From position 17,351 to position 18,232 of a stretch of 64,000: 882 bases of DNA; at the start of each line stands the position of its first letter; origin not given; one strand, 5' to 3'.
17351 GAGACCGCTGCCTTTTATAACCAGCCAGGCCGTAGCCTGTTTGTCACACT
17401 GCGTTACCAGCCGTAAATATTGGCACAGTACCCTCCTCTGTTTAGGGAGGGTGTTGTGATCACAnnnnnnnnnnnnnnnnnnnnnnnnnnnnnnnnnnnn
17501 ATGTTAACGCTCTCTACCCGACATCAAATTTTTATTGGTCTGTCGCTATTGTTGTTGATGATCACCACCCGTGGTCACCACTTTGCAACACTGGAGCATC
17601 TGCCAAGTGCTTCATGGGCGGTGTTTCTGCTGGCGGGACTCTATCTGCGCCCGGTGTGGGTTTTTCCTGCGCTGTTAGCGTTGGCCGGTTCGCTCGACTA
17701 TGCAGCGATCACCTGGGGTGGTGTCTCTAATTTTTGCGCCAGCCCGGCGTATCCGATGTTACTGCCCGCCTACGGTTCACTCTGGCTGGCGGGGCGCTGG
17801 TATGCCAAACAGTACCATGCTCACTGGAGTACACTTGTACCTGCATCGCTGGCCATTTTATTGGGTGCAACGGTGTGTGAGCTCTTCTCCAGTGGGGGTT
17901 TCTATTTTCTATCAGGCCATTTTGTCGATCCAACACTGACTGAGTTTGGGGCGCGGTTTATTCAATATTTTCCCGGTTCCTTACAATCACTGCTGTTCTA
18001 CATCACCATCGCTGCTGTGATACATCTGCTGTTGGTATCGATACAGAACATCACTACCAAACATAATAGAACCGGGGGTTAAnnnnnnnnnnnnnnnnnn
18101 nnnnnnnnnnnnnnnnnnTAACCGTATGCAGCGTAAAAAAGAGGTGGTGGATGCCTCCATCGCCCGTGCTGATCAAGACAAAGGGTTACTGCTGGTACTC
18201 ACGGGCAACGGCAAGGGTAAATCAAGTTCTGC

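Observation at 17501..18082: Uncharacterised 193-aa polytopic membrane protein inside the B12-riboswitch regulon; BtuF-like protein present without BtuCD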

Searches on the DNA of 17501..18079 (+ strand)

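Call 24: search_rna_families(sources=[L003, L005, L007, L011, L012, L019, L028, L033, L050, L064, L074, L018], threshold=gathering)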
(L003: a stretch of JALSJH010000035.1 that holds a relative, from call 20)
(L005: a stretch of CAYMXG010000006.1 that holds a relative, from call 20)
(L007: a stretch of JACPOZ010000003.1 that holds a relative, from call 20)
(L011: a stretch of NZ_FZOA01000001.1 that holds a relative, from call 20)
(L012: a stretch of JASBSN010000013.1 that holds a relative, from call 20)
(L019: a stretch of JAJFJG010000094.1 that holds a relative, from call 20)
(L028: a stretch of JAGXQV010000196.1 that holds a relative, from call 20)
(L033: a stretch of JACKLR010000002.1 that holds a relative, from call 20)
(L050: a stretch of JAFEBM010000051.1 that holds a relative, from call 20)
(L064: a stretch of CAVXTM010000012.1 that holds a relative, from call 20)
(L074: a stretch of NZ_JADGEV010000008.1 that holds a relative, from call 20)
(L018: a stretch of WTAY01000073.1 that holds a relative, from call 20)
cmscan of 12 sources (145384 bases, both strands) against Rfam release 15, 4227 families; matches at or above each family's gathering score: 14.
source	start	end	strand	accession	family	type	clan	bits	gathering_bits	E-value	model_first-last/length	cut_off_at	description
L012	3797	4025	+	RF00174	Cobalamin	Cis-reg; riboswitch;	CL00101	116.3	31.5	4.1e-28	1-189/189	no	Cobalamin riboswitch aptamer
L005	2791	3018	+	RF00174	Cobalamin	Cis-reg; riboswitch;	CL00101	114.2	31.5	1.6e-27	1-189/189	no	Cobalamin riboswitch aptamer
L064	3482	3714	+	RF00174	Cobalamin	Cis-reg; riboswitch;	CL00101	113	31.5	3.5e-27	1-189/189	no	Cobalamin riboswitch aptamer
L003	3781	4004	+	RF00174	Cobalamin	Cis-reg; riboswitch;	CL00101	111.8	31.5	7.9e-27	1-189/189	no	Cobalamin riboswitch aptamer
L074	3751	3967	+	RF00174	Cobalamin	Cis-reg; riboswitch;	CL00101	107.4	31.5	1.5e-25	1-189/189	no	Cobalamin riboswitch aptamer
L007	3792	4017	+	RF00174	Cobalamin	Cis-reg; riboswitch;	CL00101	106.5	31.5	2.6e-25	1-189/189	no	Cobalamin riboswitch aptamer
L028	5681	5900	+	RF00174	Cobalamin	Cis-reg; riboswitch;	CL00101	105.6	31.5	4.7e-25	1-189/189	no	Cobalamin riboswitch aptamer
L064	2948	3136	-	RF00174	Cobalamin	Cis-reg; riboswitch;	CL00101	103.9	31.5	1.4e-24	1-189/189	no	Cobalamin riboswitch aptamer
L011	3705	3937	+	RF00174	Cobalamin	Cis-reg; riboswitch;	CL00101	102.9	31.5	2.8e-24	1-189/189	no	Cobalamin riboswitch aptamer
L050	1478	1673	+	RF00174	Cobalamin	Cis-reg; riboswitch;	CL00101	98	31.5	7e-23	1-189/189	no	Cobalamin riboswitch aptamer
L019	3037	3284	+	RF00174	Cobalamin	Cis-reg; riboswitch;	CL00101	91.3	31.5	5.9e-21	1-189/189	no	Cobalamin riboswitch aptamer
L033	3628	3940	+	RF00174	Cobalamin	Cis-reg; riboswitch;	CL00101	84.9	31.5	4e-19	1-189/189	no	Cobalamin riboswitch aptamer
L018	5608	5745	-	RF00174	Cobalamin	Cis-reg; riboswitch;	CL00101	83.7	31.5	8.9e-19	1-189/189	no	Cobalamin riboswitch aptamer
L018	5813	5967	+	RF00174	Cobalamin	Cis-reg; riboswitch;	CL00101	78.2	31.5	3.2e-17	1-189/189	no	Cobalamin riboswitch aptamer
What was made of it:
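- On BtuM (solitary S-component-like B12 transporter): A riboswitch is present in 12 of 12 sampled loci (call 24).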

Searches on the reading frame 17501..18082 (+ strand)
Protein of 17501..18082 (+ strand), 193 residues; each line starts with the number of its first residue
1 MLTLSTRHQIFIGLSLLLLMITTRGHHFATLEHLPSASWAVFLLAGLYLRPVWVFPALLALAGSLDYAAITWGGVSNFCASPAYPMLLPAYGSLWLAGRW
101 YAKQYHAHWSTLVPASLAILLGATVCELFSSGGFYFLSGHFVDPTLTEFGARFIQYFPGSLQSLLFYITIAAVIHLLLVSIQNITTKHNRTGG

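Call 3: search_protein_families(library=pfam, proteins=[window:17501-18082:+], max_evalue=1)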
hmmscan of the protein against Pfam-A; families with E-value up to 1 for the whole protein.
window:17501-18082:+ (193 aa): 0 families

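Call 4: search_protein_families(library=ncbifam, proteins=[window:17501-18082:+], max_evalue=1)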
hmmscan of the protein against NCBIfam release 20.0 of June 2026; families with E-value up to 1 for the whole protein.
window:17501-18082:+ (193 aa): 0 families

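Call 5: search_solved_structures(query=window:17501-18082:+, max_evalue=10, show_alignments=3)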
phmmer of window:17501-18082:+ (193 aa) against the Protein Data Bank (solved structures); distinct sequences matched with E-value up to 10: 2.
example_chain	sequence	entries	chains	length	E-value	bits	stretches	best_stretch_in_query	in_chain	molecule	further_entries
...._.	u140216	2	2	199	1e-47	165.8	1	2-181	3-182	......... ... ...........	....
6nhy_A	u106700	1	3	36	0.29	14.2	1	157-180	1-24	Tumor necrosis factor receptor superfamily member 10B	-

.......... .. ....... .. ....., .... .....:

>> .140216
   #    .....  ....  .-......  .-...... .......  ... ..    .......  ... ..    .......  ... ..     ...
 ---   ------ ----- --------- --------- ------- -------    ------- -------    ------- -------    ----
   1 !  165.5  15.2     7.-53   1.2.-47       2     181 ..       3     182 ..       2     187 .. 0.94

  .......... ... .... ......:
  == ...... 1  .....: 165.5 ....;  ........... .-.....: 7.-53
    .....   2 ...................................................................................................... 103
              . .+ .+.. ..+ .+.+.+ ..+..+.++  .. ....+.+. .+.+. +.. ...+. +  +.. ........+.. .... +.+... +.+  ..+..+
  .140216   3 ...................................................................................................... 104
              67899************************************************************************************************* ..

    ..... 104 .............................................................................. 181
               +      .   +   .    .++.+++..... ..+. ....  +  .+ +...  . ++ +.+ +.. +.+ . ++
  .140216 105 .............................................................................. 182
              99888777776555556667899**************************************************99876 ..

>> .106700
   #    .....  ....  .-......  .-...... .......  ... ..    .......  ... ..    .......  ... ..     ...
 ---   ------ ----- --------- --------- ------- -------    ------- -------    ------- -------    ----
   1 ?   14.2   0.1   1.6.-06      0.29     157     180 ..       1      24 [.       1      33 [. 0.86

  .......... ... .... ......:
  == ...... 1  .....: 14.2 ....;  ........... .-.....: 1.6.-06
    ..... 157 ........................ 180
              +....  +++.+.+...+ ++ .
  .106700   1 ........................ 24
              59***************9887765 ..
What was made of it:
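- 17501..18082 (+): btuM homologue (the finding): a six-helix inner-membrane corrinoid transporter and decyanase that resembles an ECF S-component and works alone. Cys79 is the predicted cobalt ligand. PDB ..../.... 'Tagless BtuM': E = 1e-47, residues 2-181 aligned (call 5).
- On BtuM (solitary S-component-like B12 transporter): phmmer against PDB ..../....: E = 1e-47, 165.8 bits, query 2-181 aligned with chain 3-182 (call 5).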

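Call 6: search_protein_families(library=phrogs, proteins=[window:17501-18082:+], max_evalue=1)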
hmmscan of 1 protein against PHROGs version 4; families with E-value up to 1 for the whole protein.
window:17501-18082:+ (193 aa): 1 family
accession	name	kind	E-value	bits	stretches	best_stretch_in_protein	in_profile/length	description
phrog_36116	-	unknown function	0.052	14.8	1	120-186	28-99/166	-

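Call 17: find_homologous_proteins(query=window:17501-18079:+)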
Query window:17501-18079:+ (193 aa): 1179 proteins with E <= 0.001 among 2360 candidates; the best 120 are listed.
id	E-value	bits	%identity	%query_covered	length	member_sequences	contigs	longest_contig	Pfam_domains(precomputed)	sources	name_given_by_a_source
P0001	4.5e-122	423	100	100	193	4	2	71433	-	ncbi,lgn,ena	-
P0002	2.1e-105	369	87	100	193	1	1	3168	-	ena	-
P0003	3.3e-89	316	73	100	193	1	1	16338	-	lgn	-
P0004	2.4e-87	310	73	100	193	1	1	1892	-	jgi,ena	-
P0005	9.0e-87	308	73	100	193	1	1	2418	-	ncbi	-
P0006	3.4e-86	306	72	100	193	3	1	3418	-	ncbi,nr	ncbi:MAG: hypothetical protein U1B30_17350 [Pseudomonadota bacterium]|nr:hypothetical protein [Pseud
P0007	4.3e-85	303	70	100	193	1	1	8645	-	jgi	jgi:hypothetical protein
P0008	4.6e-84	299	69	100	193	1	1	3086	-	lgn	-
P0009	5.2e-83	296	70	98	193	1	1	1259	-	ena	-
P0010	5.2e-83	296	69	100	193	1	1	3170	-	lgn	-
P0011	1.4e-82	294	69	99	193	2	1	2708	-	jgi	jgi:hypothetical protein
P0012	3.8e-80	286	66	99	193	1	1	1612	-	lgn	-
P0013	1.2e-78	281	67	100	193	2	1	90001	-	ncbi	ncbi:hypothetical protein ACFL2V_00305 [Pseudomonadota bacterium]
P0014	2.4e-78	281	65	100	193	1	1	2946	-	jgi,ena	-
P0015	5.2e-77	276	63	100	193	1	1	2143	-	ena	-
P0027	1.2e-72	262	62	99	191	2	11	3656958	-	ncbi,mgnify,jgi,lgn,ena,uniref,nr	ncbi:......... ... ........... [Candidatus Tenderia electrophaga]|mgnify:CR=1 FL=1|jgi:hypothetical 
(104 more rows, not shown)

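Call 20: find_related_loci(query=A1, collection=genome_contigs, flank=6000)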
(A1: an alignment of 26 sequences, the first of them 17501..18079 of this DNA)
Query A1 (193 aa) in genome_contigs; peptide patterns used: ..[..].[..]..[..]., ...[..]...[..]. (x = any residue, [..] = any of these).
599 stretches matched a pattern (row limit reached: there are more); 426 encode a relative of the query (tblastn E <= 1e-3); the best 80 are kept; 80 distinct loci.
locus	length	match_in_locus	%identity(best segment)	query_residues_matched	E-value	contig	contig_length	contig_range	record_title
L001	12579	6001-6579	93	1-193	1e-109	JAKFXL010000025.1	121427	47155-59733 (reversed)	MAG: Gammaproteobacteria bacterium isolate ND3_Bin_17 ND3_0000012, whole genome shotgun sequence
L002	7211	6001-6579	72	1-193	2e-88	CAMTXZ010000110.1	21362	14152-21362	MAG: uncultured Chromatiaceae bacterium isolate G02_MAG_00001 genome assembly, contig: G02_MAG_00001_000000000034, whole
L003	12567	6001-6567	65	1-189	1e-80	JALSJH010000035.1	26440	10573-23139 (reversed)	MAG: Chromatiales bacterium isolate 354-166_metabat2_scaf2bin.081 354-166_scaffold_1691_c1, whole genome shotgun sequenc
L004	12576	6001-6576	63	2-193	5e-78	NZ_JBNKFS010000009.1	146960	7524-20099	MAG: Sedimenticola sp. isolate E1E2.bin.5.strict NODE_9_length_146960_cov_10.591668, whole genome shotgun sequence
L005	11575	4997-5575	62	1-193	4e-78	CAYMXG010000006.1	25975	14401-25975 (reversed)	MAG TPA_asm: uncultured Enterobacteriaceae bacterium isolate SRP178908_co2_123 genome assembly, contig: NODE_635_length_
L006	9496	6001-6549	66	1-183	6e-77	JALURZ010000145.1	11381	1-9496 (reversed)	MAG: Hyphomicrobiales bacterium isolate S146_metabat2_scaf2bin.118 S146_NODE_3348_length_11381_cov_2.030833, whole genom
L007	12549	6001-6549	61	1-183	1e-73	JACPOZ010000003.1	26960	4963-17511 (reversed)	MAG: Gammaproteobacteria bacterium isolate NC_groundwater_614_Pr5_B-0.1um_57_15 alan_book_18_scaffold_155092, whole geno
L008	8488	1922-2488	60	1-189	3e-73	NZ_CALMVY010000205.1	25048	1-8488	MAG: uncultured Arthrobacter sp. isolate SRR6670122_bin.58_CONCOCT_v1.1_MAG ERZ534011.1263, whole genome shotgun sequenc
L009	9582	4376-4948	60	1-191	2e-72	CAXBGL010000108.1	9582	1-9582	MAG TPA_asm: uncultured Nitrosomonas sp. isolate ERR2762116_concoct_37 genome assembly, contig: ERZ3422114.9602, whole g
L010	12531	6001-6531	64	1-177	3e-72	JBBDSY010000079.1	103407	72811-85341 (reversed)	MAG: Nitrospirales bacterium isolate LejiaC_50_18 Lejia_C_440_length_103407_cov_10, whole genome shotgun sequence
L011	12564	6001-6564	57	1-191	8e-72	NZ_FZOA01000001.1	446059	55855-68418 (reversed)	Methylobacillus rhizosphaerae strain Ca-68, whole genome shotgun sequence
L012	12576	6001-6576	59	1-192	9e-72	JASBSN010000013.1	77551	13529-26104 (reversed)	MAG: Thiogranum sp. isolate BWSM_138 k141_1007463, whole genome shotgun sequence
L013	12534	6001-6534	63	1-178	6e-72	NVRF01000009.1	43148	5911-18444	MAG: Gammaproteobacteria bacterium isolate NORP174 Contig_source1382A_2210, whole genome shotgun sequence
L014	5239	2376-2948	60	1-191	2e-71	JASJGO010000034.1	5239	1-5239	MAG: Cycloclasticus sp. isolate ChS5.bin.31 ChesSed_k141_1310806, whole genome shotgun sequence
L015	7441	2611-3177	58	1-189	3e-71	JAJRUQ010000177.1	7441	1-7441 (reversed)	MAG: Gammaproteobacteria bacterium isolate Dive96_bin10.204 k141_4617995, whole genome shotgun sequence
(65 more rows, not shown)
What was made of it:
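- Closest known: BtuM of Thiobacillus denitrificans. Different: The host is a different, uncultured gammaproteobacterium; the closest genome locus is the MAG ND3_Bin_17 at 93% identity (call 20).
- Context: at least 426 species genomes encode a relative (call 20).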

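Call 25: predict_structure(alignment_id=A1)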
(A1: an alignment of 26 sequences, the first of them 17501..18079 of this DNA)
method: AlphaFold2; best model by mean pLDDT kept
length: 193 residues; sequences in the alignment: 26
mean_pLDDT: 82.6   pTM: 0.82
mean pLDDT of the five models: 82.6, 78.9, 76.3, 76.2, 72.9
residues with pLDDT >= 90: 70; 70-90: 92; 50-70: 27; < 50: 4
segments of 3 or more residues with pLDDT < 50: none
pLDDT, mean of each block of 10 residues (from residue 1): 77 92 64 74 93 92 84 65 84 94 77 86 92 84 87 89 90 84 70 48
secondary structure, 60 per line:
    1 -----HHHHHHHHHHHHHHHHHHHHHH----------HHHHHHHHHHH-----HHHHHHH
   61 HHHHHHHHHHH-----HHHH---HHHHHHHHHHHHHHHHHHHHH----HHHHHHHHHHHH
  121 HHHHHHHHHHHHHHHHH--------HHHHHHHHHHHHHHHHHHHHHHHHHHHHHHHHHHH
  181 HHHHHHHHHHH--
elements in order: H6-27 H38-48 H54-71 H77-80 H84-104 H109-137 H146-191
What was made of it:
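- On BtuM (solitary S-component-like B12 transporter): The AlphaFold2 model has pLDDT 82.6 and six long helices (call 25).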

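Call 28: fold_search(model_id=the predicted structure, library=pdb)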
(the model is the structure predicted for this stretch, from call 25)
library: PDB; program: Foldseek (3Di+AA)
matches with E <= 10: 119; with E <= 0.001: 2
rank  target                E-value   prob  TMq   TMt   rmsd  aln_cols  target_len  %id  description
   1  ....                  5.2e-12  1.00  0.82  0.88   2.9       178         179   46  Tagless BtuM in complex with cyanocobalamin (released 2024-01-31)
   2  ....                  1.8e-11  1.00  0.80  0.87   3.1       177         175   47  Tagless BtuM in complex with hydroxycobalamin (released 2024-04-24)
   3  9kym_D                4.6e-01  0.87  0.48  0.51   6.3       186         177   14  Folate ECF transporter affected by PFOS (released 2025-06-18)
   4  4z7f_D                8.7e-01  0.69  0.43  0.48   6.6       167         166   16  Crystal structure of FolT bound with folic acid (released 2015-07-29)
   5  7oqz_A                1.0e+00  0.25  0.30  0.26  11.5       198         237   14  Cryo-EM structure of human TMEM45A (released 2021-06-16)
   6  4z7f_E                1.4e+00  0.51  0.41  0.49   6.5       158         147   15  Crystal structure of FolT bound with folic acid (released 2015-07-29)
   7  4huq_S                1.4e+00  0.44  0.38  0.42   7.9       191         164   15  Crystal Structure of a transporter (released 2013-04-17)
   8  4z7f_B                1.6e+00  0.44  0.41  0.45   6.8       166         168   14  Crystal structure of FolT bound with folic acid (released 2015-07-29)
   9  5zkq_B                1.6e+00  0.14  0.25  0.15   9.9       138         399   12  Crystal structure of the human platelet-activating factor receptor in complex with ABT-491 (released 2018-06-20)
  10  7nnt_C                2.0e+00  0.35  0.40  0.43   7.2       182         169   10  Cryo-EM structure of the folate-specific ECF transporter complex in DDM micelles (released 2021-08-18)
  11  4ntj                  2.2e+00  0.08  0.21  0.13  14.0       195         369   12  Structure of the human P2Y12 receptor in complex with an antithrombotic drug (released 2014-03-26)
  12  9m3u                  2.3e+00  0.16  0.27  0.17  10.3       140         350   16  Crystal structure of human pyruvate dehydrogenase kinase isoform 2 in complex with ATP competitive inhibitor 24 (released 2025-06-25)
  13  6fxe_B                2.5e+00  0.10  0.24  0.23  12.7       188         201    9  BBE31 from Lyme disease agent Borrelia (Borreliella) burgdorferi playing a vital role in successful colonization of th (released 2019-03-20)
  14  7xge_A                2.7e+00  0.12  0.26  0.29  18.5       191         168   14  Crystal structure of MCL-1 in complex with computationally designed inhibitor protein (released 2022-07-20)
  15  4jq6_B                2.7e+00  0.05  0.17  0.17  12.3       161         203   16  Crystal structure of blue light-absorbing proteorhodopsin from Med12 at 2.3 Angstrom (released 2013-05-08)
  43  6g94_A                4.8e+00  0.04  0.17  0.19  20.0       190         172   14  Structure of E. coli hydrogenase-1 C19G variant in complex with cytochrome b (released 2018-06-13)
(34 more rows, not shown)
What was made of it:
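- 17501..18082 (+): The AlphaFold2 model (pLDDT 82.6) matches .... with TMq 0.82, TMt 0.88 and 46% identity (calls 25, 28).
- On BtuM (solitary S-component-like B12 transporter): Foldseek reports 46-47% identity (call 28). Against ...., TMq is 0.82 and TMt 0.88; FolT S-components are the next hits (call 28).
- Sequence: phmmer against the PDB gives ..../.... at E = 1e-47 over residues 2-181 (call 5), and the fold search labels these entries 'Tagless BtuM in complex with cyano-/hydroxycobalamin' (call 28). Fold: the AlphaFold2 model has pLDDT 82.6 and pTM 0.82 (call 25); Foldseek against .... gives E = 5e-12, TMq 0.82, TMt 0.88 and 46% identity, and the next hits are ECF S-components (FolT, probability 0.87 and 0.69, TM 0.43-0.48) (call 28). 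The fold resembles S-components: FolT chains are the next-best structural hits after BtuM (call 28). The match to S-components is weak (E 0.5-2, TM 0.4-0.5, 10-16% identity), whereas the match to BtuM is strong (call 28).
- Tried and rejected: The entry was identified as BtuM from the fold-search description instead (call 28).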

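Call 39: list_cluster_members(proteins=[P0001, P0027])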
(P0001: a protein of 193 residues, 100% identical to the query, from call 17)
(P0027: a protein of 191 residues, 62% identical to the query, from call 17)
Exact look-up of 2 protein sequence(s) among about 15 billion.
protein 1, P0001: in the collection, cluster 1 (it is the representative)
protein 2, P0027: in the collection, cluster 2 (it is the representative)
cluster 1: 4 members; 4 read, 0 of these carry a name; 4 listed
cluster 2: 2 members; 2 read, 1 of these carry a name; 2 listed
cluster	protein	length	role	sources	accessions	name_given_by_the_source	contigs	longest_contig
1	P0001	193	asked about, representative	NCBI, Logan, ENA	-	-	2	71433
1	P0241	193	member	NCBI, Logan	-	-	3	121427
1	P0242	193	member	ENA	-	-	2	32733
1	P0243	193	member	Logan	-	-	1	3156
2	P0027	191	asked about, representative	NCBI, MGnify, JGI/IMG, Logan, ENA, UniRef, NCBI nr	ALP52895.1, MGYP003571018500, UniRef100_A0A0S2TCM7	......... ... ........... [Candidatus Tenderia electrophaga] | CR=1 FL=1 | hypothetical protein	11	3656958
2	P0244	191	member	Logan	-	-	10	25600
